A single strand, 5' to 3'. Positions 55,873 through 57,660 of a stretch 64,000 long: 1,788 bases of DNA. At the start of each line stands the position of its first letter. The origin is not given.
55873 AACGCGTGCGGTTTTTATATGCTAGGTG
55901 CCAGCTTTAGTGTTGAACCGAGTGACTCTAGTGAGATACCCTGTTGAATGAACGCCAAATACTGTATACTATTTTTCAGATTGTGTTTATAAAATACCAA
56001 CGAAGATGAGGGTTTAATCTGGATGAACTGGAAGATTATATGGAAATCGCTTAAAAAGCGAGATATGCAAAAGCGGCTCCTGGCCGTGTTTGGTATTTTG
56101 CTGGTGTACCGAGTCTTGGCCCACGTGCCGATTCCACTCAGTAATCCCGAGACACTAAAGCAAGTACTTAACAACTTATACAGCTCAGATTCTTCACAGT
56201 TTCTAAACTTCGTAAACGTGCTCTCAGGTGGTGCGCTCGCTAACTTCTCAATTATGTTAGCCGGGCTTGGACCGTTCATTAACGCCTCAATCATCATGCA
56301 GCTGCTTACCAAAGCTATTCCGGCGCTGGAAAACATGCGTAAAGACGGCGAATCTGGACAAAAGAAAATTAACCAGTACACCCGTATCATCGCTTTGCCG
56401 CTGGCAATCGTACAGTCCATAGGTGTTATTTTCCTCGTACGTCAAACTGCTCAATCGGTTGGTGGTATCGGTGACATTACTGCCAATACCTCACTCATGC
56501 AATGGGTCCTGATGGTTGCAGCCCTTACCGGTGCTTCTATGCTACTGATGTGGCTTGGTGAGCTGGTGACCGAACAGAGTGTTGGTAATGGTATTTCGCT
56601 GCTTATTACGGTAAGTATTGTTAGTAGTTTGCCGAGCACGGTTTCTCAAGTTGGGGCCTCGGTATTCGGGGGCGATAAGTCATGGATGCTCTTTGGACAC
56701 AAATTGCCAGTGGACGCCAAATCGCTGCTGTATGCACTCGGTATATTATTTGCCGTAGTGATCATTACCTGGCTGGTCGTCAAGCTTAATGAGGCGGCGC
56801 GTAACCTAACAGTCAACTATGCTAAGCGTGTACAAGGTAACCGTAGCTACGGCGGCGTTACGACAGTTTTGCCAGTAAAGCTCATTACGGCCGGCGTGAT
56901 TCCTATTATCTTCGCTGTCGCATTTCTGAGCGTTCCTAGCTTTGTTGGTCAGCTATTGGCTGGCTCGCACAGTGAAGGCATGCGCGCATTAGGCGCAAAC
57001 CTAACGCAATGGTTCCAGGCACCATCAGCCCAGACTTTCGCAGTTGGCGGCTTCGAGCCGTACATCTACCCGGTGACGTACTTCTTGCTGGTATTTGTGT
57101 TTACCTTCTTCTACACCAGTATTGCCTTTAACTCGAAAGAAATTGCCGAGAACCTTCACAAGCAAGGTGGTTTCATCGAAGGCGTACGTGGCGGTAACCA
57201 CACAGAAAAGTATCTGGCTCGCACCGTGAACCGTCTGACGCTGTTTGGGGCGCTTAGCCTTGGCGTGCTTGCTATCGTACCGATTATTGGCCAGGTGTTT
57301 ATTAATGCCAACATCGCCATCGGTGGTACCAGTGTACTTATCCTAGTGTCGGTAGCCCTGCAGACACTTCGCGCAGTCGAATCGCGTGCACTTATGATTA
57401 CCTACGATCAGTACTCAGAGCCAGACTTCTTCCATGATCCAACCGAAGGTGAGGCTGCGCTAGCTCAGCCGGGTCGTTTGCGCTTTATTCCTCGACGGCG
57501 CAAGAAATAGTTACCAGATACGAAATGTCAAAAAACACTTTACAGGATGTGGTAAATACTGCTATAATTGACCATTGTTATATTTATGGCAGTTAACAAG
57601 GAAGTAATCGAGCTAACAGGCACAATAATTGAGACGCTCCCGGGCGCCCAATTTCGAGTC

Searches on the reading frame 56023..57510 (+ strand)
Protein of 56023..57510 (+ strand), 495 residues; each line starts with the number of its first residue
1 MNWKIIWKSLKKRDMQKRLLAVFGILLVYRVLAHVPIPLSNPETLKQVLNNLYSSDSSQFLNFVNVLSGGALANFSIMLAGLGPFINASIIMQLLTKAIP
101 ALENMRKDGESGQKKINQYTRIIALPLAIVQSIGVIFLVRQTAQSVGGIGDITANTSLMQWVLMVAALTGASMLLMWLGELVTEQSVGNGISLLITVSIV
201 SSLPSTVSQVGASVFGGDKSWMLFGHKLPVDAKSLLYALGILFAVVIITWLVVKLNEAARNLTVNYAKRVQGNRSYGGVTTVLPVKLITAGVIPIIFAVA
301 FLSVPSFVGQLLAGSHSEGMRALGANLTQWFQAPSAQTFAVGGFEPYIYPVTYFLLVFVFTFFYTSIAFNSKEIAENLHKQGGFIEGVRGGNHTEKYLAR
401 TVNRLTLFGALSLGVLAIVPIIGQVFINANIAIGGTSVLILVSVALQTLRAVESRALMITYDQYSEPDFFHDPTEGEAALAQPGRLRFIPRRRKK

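Call 79: search_protein_families(library=pfam, proteins=[window:56023-57510:+], max_evalue=0.001)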
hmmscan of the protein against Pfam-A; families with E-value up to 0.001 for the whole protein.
window:56023-57510:+ (495 aa): 1 family
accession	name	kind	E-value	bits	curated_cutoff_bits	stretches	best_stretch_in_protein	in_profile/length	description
PF00344.25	SecY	-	2e-93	313.6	32.2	1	76-449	1-306/306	SecY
